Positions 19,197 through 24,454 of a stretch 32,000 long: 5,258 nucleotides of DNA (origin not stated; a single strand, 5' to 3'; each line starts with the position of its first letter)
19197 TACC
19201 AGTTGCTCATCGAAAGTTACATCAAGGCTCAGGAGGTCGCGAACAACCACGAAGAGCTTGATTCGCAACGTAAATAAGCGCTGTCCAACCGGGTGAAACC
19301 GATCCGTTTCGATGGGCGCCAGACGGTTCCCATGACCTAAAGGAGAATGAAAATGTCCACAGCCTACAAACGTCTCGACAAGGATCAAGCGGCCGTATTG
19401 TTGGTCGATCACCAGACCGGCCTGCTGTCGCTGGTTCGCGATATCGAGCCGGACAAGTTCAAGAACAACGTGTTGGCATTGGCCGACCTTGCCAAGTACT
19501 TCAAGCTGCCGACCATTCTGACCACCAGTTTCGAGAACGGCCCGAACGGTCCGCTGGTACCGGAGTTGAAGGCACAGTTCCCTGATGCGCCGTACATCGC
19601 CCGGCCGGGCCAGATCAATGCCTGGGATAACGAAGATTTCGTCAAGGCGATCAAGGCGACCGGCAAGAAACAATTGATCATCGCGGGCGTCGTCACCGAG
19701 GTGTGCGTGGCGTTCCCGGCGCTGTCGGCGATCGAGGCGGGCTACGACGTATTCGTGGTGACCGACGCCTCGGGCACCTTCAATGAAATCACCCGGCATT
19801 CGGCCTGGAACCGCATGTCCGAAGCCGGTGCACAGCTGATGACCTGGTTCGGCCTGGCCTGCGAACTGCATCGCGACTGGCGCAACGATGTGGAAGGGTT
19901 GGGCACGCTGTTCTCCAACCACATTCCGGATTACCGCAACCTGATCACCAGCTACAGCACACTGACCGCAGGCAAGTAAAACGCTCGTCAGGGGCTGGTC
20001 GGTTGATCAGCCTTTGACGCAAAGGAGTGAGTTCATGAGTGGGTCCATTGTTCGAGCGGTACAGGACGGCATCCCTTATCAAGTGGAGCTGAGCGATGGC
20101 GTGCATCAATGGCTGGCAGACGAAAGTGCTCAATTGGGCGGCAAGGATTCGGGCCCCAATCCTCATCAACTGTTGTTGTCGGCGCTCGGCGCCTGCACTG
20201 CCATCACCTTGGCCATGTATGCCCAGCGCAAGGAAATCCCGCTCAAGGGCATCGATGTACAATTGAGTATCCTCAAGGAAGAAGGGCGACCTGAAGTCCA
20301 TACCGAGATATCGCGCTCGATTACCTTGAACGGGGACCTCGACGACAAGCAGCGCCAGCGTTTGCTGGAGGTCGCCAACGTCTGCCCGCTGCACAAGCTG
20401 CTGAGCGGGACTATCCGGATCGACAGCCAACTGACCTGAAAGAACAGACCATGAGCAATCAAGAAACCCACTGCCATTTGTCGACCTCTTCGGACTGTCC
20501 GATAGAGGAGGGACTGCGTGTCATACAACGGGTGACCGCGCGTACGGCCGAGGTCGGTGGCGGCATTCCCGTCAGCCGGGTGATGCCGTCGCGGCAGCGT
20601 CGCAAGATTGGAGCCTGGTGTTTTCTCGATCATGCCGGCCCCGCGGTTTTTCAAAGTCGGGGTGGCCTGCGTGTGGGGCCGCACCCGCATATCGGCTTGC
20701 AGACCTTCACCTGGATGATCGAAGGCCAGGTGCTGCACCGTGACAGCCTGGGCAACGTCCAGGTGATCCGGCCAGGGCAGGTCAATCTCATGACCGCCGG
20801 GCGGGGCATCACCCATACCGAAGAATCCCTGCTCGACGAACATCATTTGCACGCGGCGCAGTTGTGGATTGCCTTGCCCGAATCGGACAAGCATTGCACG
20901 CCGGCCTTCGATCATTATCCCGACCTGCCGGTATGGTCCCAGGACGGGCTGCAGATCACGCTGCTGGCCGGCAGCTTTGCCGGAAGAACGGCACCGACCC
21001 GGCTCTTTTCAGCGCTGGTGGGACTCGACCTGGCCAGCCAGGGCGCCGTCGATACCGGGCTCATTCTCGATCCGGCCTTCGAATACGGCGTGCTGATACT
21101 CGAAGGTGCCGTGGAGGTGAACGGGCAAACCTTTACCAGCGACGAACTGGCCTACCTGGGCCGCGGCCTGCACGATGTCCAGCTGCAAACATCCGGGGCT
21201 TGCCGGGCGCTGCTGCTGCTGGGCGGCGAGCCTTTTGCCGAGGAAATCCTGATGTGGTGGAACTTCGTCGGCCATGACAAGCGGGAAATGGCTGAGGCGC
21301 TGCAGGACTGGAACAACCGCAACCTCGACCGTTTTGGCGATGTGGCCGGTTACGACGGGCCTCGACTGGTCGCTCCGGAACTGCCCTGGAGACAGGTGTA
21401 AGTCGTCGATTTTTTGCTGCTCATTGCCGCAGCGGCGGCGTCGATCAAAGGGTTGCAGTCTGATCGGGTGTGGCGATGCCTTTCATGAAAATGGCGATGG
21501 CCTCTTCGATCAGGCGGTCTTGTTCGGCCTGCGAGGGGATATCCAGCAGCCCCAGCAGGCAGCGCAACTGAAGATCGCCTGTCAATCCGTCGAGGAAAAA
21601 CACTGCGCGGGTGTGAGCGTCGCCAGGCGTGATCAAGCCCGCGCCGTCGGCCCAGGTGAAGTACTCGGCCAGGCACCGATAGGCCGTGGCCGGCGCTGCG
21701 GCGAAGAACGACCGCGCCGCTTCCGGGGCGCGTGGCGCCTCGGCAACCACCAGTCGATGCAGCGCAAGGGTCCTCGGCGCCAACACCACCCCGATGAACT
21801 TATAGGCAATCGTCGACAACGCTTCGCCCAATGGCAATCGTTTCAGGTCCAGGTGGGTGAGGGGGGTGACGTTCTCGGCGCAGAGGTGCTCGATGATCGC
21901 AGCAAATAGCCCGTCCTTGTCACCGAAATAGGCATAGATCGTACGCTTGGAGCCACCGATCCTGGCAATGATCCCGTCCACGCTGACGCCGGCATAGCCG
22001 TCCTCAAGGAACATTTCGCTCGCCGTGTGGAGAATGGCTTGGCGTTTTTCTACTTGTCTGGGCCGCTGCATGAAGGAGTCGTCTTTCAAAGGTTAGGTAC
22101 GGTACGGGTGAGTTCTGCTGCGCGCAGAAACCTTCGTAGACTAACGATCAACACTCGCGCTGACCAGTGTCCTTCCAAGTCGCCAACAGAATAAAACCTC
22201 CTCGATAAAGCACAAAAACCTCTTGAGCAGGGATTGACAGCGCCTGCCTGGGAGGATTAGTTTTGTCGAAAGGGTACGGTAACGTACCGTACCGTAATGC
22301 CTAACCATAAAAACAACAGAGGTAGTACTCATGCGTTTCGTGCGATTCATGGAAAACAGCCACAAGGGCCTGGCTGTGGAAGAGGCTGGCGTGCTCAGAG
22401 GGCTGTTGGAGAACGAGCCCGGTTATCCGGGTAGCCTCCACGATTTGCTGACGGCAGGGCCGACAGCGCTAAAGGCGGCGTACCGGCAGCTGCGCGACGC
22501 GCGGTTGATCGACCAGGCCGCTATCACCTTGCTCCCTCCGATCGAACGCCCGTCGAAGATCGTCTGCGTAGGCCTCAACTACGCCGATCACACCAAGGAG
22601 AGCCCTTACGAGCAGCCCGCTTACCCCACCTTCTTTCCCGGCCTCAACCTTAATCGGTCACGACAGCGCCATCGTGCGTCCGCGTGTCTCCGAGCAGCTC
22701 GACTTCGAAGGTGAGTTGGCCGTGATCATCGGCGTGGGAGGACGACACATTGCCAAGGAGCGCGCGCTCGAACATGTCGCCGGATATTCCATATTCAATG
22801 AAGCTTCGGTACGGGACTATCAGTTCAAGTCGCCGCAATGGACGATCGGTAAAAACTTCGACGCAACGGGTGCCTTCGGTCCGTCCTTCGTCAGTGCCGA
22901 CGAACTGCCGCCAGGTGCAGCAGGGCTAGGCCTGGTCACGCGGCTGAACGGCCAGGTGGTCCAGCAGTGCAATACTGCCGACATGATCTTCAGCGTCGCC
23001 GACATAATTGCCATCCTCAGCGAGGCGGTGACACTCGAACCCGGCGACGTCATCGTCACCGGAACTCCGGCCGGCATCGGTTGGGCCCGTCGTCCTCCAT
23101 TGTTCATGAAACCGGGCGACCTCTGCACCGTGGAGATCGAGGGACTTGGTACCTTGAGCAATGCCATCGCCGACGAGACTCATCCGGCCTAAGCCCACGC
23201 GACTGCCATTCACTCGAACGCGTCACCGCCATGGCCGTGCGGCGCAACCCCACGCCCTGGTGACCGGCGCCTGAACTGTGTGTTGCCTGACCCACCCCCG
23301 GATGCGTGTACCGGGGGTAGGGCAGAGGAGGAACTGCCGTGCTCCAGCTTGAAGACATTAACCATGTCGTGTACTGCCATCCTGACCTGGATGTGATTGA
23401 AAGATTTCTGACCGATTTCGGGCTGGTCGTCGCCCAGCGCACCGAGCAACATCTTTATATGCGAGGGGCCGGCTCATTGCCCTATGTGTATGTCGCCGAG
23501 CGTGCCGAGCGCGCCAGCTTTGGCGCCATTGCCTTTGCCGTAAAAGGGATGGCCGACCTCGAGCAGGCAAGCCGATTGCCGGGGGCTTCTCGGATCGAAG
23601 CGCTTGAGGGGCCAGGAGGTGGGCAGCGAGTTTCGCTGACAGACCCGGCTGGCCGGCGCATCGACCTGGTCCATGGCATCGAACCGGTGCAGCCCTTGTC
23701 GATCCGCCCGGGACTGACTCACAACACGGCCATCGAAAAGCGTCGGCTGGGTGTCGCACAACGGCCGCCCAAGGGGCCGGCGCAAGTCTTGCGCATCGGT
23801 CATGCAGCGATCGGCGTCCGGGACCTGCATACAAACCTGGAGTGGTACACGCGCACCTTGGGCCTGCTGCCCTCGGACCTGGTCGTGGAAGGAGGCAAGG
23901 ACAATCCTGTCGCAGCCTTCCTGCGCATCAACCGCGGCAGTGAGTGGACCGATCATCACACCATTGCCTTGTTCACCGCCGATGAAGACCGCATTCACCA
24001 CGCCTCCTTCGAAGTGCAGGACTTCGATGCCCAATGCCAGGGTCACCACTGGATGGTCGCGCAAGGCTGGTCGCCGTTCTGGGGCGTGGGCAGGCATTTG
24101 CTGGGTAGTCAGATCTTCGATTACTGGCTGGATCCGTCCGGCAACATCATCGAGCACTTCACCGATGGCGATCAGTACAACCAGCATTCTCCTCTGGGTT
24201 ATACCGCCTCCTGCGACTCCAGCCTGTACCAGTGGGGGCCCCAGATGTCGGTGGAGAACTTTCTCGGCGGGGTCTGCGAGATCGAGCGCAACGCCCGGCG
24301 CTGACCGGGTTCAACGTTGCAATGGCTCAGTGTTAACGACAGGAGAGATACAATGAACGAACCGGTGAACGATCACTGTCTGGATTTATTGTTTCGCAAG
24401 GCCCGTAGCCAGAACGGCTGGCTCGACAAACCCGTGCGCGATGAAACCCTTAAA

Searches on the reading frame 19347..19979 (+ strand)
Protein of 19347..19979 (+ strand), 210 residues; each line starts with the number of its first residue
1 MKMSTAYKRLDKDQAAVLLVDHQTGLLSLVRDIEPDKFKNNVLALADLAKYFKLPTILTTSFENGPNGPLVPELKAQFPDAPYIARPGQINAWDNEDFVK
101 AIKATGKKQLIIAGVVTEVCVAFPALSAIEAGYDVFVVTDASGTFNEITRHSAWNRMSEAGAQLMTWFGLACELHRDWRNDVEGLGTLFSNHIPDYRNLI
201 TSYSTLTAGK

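Call 9: search_protein_families(library=pfam, max_evalue=0.1, proteins=[window:19347-19979:+])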
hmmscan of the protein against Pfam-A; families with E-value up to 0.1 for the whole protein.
window:19347-19979:+ (210 aa): 1 family
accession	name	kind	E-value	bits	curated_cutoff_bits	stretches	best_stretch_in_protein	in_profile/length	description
PF00857.26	Isochorismatase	-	3.4e-23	83.1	27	1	16-167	2-173/175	Isochorismatase domain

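Call 16: find_encoding_contigs(protein=window:19347-19979:+, flank=10000, max_places=10)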
Protein window:19347-19979:+ (210 aa): no gene with exactly this product is on record in the collection.

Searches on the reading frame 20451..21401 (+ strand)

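Call 78: search_protein_families(library=pfam, max_evalue=0.001, proteins=[window:20451-21401:+])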
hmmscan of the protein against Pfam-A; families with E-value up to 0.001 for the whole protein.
window:20451-21401:+ (316 aa): 2 families
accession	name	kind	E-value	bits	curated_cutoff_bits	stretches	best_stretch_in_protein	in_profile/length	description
PF02678.22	Pirin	-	7.1e-30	103.6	26.1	1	41-140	4-108/108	Pirin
PF05726.19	Pirin_C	-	5.5e-20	72.1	27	1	199-291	9-101/103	Pirin C-terminal cupin domain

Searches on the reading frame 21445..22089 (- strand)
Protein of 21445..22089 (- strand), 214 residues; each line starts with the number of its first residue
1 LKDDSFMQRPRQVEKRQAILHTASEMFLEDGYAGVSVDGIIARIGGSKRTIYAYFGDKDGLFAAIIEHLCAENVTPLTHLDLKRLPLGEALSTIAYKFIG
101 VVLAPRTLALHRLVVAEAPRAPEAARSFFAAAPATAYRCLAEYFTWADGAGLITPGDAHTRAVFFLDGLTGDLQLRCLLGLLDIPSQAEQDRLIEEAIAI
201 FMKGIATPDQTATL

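Call 78: search_protein_families(library=pfam, max_evalue=0.001, proteins=[window:21445-22089:-])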
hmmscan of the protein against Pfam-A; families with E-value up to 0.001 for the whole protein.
window:21445-22089:- (214 aa): 2 families
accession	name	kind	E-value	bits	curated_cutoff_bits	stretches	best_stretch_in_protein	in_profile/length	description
PF14246.11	TetR_C_7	-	2.1e-21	76.6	22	1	89-203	1-115/119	AefR-like transcriptional repressor, C-terminal domain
PF00440.29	TetR_N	-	1.5e-13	50.7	24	1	19-65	1-47/47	Bacterial regulatory proteins, tetR family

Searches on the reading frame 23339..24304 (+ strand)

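Call 78: search_protein_families(library=pfam, max_evalue=0.001, proteins=[window:23339-24304:+])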
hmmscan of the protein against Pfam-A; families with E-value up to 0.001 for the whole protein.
window:23339-24304:+ (321 aa): 2 families
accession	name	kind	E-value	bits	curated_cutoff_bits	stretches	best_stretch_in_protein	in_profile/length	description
PF00903.31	Glyoxalase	-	8e-12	46.1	20.6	1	152-272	1-120/121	Glyoxalase/Bleomycin resistance protein/Dioxygenase superfamily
PF13669.12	Glyoxalase_4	-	6.3e-06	26.9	27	0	155-248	2-95/109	Glyoxalase/Bleomycin resistance protein/Dioxygenase superfamily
